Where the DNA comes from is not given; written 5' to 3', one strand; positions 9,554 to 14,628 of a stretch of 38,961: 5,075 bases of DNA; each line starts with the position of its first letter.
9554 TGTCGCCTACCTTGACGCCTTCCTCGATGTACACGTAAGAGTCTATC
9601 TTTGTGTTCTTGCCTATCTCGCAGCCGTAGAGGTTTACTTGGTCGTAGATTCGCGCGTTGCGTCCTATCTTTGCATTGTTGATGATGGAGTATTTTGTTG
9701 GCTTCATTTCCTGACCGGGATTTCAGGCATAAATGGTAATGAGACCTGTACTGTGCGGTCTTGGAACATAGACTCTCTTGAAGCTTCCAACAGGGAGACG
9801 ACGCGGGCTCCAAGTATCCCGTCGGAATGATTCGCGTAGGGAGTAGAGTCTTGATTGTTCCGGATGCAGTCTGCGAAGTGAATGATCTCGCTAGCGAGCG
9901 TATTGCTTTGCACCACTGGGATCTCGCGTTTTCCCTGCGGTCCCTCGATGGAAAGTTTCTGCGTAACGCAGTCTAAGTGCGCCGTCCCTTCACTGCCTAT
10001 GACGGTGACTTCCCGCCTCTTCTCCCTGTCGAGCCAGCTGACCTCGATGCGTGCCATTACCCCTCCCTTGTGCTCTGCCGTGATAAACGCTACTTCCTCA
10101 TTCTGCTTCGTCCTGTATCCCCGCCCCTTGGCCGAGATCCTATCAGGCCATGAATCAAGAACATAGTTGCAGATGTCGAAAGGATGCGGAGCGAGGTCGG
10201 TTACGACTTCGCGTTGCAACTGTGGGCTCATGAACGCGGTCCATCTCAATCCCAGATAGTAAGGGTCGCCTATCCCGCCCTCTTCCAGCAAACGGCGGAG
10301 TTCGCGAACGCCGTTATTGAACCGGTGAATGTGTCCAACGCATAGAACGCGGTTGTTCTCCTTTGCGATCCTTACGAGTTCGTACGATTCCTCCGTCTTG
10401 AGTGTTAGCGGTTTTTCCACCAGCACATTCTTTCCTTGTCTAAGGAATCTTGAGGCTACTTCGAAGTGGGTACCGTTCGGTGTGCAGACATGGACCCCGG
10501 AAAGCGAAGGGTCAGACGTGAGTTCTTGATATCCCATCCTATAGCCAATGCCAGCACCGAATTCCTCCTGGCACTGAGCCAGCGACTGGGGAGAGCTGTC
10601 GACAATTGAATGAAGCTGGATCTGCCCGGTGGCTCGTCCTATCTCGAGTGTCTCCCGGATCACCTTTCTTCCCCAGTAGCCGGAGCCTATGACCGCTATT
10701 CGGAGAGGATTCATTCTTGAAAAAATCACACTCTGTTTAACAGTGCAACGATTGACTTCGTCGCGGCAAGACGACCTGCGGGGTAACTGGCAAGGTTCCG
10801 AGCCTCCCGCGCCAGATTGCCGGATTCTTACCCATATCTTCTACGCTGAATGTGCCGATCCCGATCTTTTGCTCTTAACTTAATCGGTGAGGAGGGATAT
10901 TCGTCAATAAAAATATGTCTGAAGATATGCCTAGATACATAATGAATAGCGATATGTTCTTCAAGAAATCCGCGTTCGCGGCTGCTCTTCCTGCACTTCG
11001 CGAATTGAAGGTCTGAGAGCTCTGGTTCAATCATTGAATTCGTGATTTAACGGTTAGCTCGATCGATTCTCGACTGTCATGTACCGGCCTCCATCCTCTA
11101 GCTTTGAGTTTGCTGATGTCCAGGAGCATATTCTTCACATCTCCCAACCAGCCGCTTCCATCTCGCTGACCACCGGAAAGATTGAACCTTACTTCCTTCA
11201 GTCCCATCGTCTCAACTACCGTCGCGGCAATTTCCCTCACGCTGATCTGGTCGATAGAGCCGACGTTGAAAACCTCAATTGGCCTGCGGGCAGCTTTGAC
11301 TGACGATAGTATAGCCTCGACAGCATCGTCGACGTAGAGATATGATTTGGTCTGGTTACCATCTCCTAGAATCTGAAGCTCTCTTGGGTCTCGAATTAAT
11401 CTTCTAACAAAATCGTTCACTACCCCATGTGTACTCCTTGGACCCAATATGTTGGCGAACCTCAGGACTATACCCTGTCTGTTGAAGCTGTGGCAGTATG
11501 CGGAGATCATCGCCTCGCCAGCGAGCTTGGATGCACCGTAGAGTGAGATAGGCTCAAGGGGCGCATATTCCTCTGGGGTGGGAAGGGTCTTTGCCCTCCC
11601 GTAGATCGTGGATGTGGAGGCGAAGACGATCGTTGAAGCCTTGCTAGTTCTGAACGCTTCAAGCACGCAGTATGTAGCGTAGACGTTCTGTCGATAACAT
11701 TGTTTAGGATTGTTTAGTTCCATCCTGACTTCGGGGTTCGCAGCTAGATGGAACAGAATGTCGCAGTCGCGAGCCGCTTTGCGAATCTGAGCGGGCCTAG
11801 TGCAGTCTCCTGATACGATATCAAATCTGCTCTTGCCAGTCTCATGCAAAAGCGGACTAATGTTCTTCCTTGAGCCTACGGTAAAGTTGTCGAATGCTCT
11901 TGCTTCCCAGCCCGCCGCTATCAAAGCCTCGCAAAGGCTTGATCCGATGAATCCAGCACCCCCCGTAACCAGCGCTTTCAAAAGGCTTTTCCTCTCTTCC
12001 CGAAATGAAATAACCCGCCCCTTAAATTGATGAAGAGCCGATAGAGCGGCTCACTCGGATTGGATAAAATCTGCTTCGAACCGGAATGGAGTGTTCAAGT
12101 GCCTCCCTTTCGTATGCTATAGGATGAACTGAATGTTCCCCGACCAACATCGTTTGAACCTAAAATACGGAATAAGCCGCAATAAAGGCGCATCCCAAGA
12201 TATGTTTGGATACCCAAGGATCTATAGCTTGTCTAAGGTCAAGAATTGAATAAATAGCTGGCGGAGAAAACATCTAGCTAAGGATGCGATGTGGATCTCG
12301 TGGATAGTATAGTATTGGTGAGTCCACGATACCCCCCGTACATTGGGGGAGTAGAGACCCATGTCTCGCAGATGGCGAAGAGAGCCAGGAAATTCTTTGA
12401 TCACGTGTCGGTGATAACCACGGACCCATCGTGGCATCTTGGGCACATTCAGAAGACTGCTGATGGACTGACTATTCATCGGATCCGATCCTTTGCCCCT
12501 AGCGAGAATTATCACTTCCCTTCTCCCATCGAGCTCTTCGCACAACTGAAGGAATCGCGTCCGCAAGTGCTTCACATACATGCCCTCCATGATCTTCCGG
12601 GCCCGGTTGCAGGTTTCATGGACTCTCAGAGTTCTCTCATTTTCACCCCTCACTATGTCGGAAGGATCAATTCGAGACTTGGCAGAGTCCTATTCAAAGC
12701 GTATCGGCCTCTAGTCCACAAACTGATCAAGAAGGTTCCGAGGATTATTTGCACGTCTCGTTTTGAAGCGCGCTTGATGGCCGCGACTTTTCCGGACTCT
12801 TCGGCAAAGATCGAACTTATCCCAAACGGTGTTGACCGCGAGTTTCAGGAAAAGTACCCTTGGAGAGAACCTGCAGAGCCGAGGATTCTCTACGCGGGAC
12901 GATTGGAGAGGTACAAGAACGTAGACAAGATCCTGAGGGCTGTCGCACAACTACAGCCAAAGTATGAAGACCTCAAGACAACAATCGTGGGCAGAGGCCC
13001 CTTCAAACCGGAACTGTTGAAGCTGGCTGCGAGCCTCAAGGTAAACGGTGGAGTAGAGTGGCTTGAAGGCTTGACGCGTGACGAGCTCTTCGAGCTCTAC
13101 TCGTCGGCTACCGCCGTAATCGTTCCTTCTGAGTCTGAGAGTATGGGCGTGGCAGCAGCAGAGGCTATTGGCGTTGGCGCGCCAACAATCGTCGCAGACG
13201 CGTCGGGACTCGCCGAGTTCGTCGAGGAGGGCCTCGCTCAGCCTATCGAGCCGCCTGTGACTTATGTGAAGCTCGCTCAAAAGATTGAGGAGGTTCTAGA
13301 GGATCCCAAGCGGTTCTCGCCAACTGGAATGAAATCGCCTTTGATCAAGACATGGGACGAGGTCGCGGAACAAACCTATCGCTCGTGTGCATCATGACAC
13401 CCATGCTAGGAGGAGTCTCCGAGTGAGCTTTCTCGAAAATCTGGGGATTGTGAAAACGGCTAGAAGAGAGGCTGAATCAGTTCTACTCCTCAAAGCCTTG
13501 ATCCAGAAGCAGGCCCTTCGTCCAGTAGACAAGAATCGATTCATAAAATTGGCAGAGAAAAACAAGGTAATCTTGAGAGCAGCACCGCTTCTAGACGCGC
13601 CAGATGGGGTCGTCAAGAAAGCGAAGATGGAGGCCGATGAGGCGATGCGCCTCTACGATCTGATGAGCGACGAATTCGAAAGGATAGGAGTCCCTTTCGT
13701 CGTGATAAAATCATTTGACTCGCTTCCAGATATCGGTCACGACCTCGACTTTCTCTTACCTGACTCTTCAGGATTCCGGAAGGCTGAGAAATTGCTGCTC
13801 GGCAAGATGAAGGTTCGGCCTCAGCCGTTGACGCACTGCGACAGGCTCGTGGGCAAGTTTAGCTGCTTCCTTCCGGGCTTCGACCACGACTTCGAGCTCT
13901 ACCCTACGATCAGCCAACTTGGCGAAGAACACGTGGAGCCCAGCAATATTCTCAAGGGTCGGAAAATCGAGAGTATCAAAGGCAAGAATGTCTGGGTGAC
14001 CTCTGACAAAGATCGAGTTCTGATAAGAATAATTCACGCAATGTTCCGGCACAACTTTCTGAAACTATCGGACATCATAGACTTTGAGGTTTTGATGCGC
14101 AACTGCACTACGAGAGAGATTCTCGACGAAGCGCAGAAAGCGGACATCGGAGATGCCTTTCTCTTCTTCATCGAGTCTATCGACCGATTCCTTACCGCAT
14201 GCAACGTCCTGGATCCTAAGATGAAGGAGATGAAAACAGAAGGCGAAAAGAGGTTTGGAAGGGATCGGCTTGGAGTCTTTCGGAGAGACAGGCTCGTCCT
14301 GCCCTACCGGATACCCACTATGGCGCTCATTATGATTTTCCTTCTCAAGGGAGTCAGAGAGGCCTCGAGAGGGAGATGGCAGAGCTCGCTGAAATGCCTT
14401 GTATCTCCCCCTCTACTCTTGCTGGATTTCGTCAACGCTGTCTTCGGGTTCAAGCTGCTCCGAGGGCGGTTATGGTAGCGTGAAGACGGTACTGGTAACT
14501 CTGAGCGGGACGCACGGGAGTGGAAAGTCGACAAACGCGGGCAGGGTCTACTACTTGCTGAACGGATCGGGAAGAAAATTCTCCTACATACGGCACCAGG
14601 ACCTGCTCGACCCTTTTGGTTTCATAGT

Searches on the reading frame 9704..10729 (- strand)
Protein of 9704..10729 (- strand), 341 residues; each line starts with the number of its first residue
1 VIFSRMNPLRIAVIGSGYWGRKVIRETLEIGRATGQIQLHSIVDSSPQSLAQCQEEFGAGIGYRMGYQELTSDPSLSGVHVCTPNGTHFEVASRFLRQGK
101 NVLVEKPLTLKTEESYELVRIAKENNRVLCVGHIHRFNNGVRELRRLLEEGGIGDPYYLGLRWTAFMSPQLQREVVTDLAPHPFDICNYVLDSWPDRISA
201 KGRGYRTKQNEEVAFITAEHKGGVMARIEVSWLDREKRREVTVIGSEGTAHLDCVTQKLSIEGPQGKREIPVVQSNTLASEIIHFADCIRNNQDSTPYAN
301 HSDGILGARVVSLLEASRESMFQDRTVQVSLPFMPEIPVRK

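Call 47: search_protein_families(library=pfam, proteins=[window:9704-10729:-])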
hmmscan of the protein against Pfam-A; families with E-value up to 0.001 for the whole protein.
window:9704-10729:- (341 aa): 3 families
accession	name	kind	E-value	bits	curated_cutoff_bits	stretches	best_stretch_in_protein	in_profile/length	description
PF01408.29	GFO_IDH_MocA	-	9.5e-25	88.1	24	1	9-133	1-120/120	Oxidoreductase family, NAD-binding Rossmann fold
PF22725.1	GFO_IDH_MocA_C3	-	1.7e-16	60.8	27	1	141-250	1-123/124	GFO/IDH/MocA C-terminal domain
PF02894.22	GFO_IDH_MocA_C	-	4.7e-06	27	22.9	1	147-329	3-218/218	Oxidoreductase family, C-terminal alpha/beta domain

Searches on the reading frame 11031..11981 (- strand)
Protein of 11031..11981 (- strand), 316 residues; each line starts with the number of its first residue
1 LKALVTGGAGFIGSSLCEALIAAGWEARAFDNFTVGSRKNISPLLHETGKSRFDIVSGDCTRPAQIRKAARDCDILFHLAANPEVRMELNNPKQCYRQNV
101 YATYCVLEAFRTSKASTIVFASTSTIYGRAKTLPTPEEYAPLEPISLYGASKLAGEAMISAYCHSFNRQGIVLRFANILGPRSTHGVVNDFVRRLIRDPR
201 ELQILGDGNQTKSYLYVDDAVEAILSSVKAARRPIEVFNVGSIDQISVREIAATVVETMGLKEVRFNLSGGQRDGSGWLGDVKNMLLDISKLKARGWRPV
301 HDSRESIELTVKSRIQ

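Call 47: search_protein_families(library=pfam, proteins=[window:11031-11981:-])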
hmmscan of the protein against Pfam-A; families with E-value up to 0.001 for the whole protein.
window:11031-11981:- (316 aa): 8 families
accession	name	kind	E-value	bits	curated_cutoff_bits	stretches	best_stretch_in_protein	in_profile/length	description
PF01370.27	Epimerase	-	6.8e-50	170.2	20.9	1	3-241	1-240/240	NAD dependent epimerase/dehydratase family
PF16363.11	GDP_Man_Dehyd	-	1.2e-42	147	27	1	4-300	1-322/332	GDP-mannose 4,6 dehydratase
PF01073.25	3Beta_HSD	-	7.8e-23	81.3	22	1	4-234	1-235/280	3-beta hydroxysteroid dehydrogenase/isomerase family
PF02719.21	Polysacc_synt_2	-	1.9e-19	70.4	20.2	1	4-264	2-252/293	Polysaccharide biosynthesis protein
PF04321.23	RmlD_sub_bind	-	6e-18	65.3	27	1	1-263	1-235/287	RmlD substrate binding domain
PF07993.18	NAD_binding_4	-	1.2e-12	48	20.1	1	5-191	1-219/258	Male sterility protein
PF00106.31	adh_short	-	5.6e-07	29.7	26.6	1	3-171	3-172/195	short chain dehydrogenase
PF13460.12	NAD_binding_10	-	6.8e-06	26.5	27.2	1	7-132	1-107/184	NAD(P)H-binding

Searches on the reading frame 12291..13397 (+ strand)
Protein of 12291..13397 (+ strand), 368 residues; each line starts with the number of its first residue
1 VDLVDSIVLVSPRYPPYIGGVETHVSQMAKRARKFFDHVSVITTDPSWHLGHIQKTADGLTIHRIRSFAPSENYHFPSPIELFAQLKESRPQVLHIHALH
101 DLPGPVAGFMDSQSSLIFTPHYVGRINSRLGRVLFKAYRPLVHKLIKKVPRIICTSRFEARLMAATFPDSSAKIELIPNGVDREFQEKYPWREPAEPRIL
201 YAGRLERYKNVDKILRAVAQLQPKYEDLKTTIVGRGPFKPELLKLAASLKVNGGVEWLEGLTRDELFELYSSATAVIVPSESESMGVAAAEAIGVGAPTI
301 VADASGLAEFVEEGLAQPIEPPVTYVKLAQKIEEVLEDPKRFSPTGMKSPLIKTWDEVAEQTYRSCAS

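Call 47: search_protein_families(library=pfam, proteins=[window:12291-13397:+])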
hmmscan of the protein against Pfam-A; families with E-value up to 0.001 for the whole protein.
window:12291-13397:+ (368 aa): 6 families
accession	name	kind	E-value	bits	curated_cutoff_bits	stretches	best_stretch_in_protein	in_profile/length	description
PF00534.26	Glycos_transf_1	-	6.6e-31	107.6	26.4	1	194-340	13-160/172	Glycosyl transferases group 1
PF13692.12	Glyco_trans_1_4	-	2e-24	86.9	27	1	196-338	1-142/142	Glycosyl transferases group 1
PF13439.12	Glyco_transf_4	-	1.3e-21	77.8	28.5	1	18-184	1-169/170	Glycosyltransferase Family 4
PF20706.3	GT4-conflict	-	2.1e-15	57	26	1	164-321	165-331/385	Family 4 Glycosyltransferase in conflict systems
PF13579.12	Glyco_trans_4_4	-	3.4e-13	50.7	29.7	1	19-180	1-158/158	Glycosyl transferase 4-like domain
PF13524.12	Glyco_trans_1_2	-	0.00048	20.5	25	1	216-341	7-117/144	Glycosyl transferase-like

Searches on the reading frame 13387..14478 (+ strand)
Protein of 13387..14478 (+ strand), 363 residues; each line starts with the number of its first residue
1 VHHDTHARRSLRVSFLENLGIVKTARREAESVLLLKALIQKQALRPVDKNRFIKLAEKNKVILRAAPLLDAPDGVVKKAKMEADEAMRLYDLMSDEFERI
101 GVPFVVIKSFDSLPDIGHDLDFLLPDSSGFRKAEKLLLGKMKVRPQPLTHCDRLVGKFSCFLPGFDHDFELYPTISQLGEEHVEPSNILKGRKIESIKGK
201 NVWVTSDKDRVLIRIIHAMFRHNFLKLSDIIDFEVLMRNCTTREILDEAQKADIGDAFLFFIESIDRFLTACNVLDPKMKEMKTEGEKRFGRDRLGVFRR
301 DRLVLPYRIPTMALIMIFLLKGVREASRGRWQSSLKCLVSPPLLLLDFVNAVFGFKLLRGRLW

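Call 47: search_protein_families(library=pfam, proteins=[window:13387-14478:+])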
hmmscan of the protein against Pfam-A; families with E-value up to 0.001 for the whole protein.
window:13387-14478:+ (363 aa): 1 family
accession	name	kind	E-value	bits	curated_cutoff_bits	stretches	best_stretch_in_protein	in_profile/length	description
PF14907.12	NTP_transf_5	-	3.8e-07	30.4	31.2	1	119-268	96-247/249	Uncharacterised nucleotidyltransferase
